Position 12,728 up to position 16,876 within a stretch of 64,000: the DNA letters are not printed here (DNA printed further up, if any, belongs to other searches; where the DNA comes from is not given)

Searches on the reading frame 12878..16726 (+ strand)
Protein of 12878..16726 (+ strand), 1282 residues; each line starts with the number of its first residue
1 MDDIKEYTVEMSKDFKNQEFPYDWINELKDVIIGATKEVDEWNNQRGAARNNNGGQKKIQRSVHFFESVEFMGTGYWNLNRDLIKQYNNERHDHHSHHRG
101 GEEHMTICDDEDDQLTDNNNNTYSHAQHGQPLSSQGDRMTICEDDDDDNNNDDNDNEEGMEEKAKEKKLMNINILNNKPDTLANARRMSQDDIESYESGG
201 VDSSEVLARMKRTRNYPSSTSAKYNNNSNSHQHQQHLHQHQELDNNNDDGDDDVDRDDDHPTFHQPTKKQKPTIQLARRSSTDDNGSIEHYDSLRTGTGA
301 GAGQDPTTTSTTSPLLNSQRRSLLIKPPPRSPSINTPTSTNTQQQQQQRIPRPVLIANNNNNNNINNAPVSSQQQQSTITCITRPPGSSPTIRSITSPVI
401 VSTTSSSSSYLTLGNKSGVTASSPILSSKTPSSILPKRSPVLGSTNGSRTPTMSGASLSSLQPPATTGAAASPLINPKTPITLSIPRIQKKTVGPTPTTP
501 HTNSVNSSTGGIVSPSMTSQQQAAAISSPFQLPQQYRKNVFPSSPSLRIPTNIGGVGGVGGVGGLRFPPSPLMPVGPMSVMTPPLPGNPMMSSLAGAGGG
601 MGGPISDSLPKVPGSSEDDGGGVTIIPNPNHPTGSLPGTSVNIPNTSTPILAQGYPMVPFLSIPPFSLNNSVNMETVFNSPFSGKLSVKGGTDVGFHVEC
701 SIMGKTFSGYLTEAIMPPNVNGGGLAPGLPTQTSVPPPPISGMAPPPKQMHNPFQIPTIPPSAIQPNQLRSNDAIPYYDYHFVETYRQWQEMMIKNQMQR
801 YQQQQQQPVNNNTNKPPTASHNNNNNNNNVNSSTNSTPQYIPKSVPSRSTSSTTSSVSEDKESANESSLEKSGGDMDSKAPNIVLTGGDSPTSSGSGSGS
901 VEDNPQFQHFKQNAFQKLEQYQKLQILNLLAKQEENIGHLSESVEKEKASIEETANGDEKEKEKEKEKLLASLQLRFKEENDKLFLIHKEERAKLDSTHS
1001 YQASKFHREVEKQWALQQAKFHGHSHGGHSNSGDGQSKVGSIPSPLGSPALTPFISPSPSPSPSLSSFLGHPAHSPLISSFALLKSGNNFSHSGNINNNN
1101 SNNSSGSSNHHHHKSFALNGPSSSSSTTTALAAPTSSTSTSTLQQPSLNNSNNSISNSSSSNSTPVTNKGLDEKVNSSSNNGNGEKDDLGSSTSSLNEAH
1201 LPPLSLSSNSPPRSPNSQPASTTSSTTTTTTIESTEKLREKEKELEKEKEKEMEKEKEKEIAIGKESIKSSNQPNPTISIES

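Call 16: find_encoding_contigs(protein=window:12878-16726:+, flank=2000, max_places=3)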
Protein window:12878-16726:+ (1282 aa): no gene with exactly this product is on record in the collection.

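Call 39: search_protein_families(library=pfam, proteins=[window:12878-16726:+], max_evalue=0.0001)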
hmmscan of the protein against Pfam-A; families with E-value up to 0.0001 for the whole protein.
window:12878-16726:+ (1282 aa): 0 families
